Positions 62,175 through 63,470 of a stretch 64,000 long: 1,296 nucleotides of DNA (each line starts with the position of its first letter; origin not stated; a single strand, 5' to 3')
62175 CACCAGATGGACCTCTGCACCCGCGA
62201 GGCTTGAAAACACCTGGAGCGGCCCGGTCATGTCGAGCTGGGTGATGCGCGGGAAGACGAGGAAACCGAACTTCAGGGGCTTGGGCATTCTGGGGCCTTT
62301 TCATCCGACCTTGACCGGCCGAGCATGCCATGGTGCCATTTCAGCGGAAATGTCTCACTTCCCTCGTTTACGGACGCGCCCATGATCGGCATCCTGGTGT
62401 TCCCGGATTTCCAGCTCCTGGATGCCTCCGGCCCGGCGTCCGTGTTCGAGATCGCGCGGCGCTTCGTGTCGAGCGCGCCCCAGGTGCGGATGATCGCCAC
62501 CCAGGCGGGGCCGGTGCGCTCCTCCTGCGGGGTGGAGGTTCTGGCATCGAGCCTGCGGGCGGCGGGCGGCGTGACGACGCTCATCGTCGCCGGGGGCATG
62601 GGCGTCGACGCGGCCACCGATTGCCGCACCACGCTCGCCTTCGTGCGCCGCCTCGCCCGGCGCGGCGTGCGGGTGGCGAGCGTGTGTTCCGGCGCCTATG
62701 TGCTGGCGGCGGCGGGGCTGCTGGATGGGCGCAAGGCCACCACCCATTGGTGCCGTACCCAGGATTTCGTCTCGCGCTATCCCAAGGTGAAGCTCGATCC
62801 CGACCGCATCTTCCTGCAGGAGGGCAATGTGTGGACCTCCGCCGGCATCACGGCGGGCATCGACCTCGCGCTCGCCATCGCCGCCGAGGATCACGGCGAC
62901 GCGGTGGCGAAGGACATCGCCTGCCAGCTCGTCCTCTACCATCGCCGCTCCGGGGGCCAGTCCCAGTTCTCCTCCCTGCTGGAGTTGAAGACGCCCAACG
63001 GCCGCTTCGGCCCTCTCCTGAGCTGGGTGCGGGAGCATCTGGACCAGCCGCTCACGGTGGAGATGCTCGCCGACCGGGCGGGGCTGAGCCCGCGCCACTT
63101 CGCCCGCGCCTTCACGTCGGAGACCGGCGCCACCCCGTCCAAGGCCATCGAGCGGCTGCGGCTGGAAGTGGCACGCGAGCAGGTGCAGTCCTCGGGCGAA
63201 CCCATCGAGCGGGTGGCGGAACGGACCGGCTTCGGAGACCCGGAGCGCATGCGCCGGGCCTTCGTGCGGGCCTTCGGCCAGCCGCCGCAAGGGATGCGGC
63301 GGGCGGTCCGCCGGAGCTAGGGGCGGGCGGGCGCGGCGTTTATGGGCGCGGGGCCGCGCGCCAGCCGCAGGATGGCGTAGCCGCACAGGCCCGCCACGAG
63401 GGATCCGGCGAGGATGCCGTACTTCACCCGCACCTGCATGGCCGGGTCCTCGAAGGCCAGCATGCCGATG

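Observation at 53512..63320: Mirrored GlxA-AraC + isocyanide-hydratase-like modules bracketing a candidate isonitrile to formamide to amino acid to oxo-acid pathway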

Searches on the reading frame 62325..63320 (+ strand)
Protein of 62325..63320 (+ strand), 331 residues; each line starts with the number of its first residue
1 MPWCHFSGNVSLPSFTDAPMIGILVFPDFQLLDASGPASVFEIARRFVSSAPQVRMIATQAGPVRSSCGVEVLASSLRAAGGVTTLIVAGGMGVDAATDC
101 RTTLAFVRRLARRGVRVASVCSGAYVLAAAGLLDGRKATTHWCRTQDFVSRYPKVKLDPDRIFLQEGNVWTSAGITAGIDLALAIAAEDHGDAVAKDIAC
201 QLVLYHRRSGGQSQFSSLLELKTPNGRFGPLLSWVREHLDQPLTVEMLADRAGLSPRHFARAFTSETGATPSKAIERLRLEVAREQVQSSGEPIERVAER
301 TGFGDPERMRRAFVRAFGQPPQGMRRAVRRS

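Call 3: search_protein_families(library=pfam, proteins=[window:62325-63320:+])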
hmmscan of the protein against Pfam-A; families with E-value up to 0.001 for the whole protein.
window:62325-63320:+ (331 aa): 3 families
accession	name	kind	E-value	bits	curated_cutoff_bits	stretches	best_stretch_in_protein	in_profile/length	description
PF12833.13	HTH_18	-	8.1e-23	81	33.6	1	248-326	1-79/80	Helix-turn-helix domain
PF01965.30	DJ-1_PfpI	-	1.6e-20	74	26.6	1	23-187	5-164/165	DJ-1/PfpI family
PF00165.29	HTH_AraC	-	3.5e-13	49.7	26.6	1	236-272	2-38/42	Bacterial regulatory helix-turn-helix proteins, AraC family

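Call 4: search_protein_families(library=ncbifam, proteins=[window:62325-63320:+])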
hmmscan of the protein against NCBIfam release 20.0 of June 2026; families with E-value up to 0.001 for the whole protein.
window:62325-63320:+ (331 aa): 28 families (the best 25 are shown)
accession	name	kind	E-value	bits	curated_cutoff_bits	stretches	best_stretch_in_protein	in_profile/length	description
NF006902.0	PRK09393.1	equivalog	2.8e-70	237.1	425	1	55-330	48-324/327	transcriptional regulator FtrA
NF052371.1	TransRegGbdRPseu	equivalog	1e-35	123.5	480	1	19-328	17-327/365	choline metabolism transcriptional regulator GbdR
NF010028.0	PRK13503.1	equivalog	1e-15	57.9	288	1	221-327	166-272/278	HTH-type transcriptional activator RhaS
NF012198.0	MarA_TF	equivalog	2e-12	47.3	250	1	231-325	14-108/124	MDR efflux pump AcrAB transcriptional activator MarA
NF008564.0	PRK11511.1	equivalog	2.5e-12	47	202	1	231-325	14-108/127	MDR efflux pump AcrAB transcriptional activator MarA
NF040475.1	chlor_reg_RclR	equivalog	5.6e-12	45.6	400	1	226-329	177-280/284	reactive chlorine-specific transcriptional regulator RclR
NF012144.2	ramA_TF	equivalog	4.3e-11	43.2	180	1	231-327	10-106/108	RamA family antibiotic efflux transcriptional regulator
NF007584.0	PRK10219.1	equivalog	5.5e-11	42.8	174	1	231-326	10-105/107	superoxide response transcriptional regulator SoxS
TIGR01383.1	not_thiJ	equivalog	2.9e-10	40.1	131.25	1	54-199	31-178/180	DJ-1 family glyoxalase III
NF012228.1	RobA_TF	equivalog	5.8e-10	39.1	380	1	231-327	8-104/286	MDR efflux pump AcrAB transcriptional activator RobA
NF011701.0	PRK15121.1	equivalog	4.6e-09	36.2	426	1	231-327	10-106/289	MDR efflux pump AcrAB transcriptional activator RobA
NF007860.0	PRK10572.1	equivalog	7.8e-09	34.8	208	1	230-328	187-285/292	arabinose operon transcriptional regulator AraC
NF049968.1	QhpR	equivalog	1.7e-08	34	250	1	235-325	194-284/284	AraC-like transcriptional regulator QhpR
TIGR01382.1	PfpI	subfamily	2e-08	34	139.05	1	85-141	65-121/169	DJ-1/PfpI/YhbO family deglycase/protease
NF047455.1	TF_Staph_AryK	equivalog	1.6e-07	30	850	1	230-328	161-259/759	transcriptional regulator AryK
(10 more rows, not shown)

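Call 66: search_solved_structures(query=window:62382-63320:+, max_evalue=0.00001)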
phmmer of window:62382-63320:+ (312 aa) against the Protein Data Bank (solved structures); distinct sequences matched with E-value up to 0.00001: 25.
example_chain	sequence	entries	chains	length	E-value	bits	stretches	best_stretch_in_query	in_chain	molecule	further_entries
6ni5_A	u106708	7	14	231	4.1e-28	101.9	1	2-183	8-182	Isonitrile hydratase InhA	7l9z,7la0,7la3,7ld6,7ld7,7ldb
3nor_A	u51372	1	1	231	5.6e-28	101.4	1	2-183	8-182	ThiJ/PfpI family protein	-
6ni4_A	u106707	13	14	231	1.4e-27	100.1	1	2-183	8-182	Isonitrile hydratase InhA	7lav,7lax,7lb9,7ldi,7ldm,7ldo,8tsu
3non_A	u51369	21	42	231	1.5e-27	100.1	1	2-183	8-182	Isocyanide hydratase | Isonitrile hydratase InhA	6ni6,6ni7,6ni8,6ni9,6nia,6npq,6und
3nov_A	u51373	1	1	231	5.1e-27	98.3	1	2-183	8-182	ThiJ/PfpI family protein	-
9mxp_A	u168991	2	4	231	6.9e-27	97.9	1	2-183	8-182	Cyclohexyl-isocyanide hydratase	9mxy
3noo_A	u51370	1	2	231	2.7e-26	95.9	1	2-183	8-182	ThiJ/PfpI family protein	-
3noq_A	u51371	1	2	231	3.5e-26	95.5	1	2-183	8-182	ThiJ/PfpI family protein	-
3ewn_A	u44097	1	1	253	1.2e-17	67.5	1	2-174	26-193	ThiJ/PfpI family protein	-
3mgk_A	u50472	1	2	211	1.5e-16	64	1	2-197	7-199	Intracellular protease/amidase related enzyme (ThiJ family)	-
1bl0_A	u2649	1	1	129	3.4e-13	52.9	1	211-306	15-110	PROTEIN (MULTIPLE ANTIBIOTIC RESISTANCE PROTEIN)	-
1xs9_A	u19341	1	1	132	3.5e-13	52.9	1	211-306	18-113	Multiple antibiotic resistance protein marA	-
3w6v_A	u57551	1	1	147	1.1e-11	48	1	208-310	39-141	AdpA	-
7r3w_A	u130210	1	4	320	4.2e-11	46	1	212-307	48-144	Putative bacterial regulatory helix-turn-helix protein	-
4ofw_A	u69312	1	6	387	1.3e-10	44.5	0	67-130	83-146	Protein DJ-1 homolog D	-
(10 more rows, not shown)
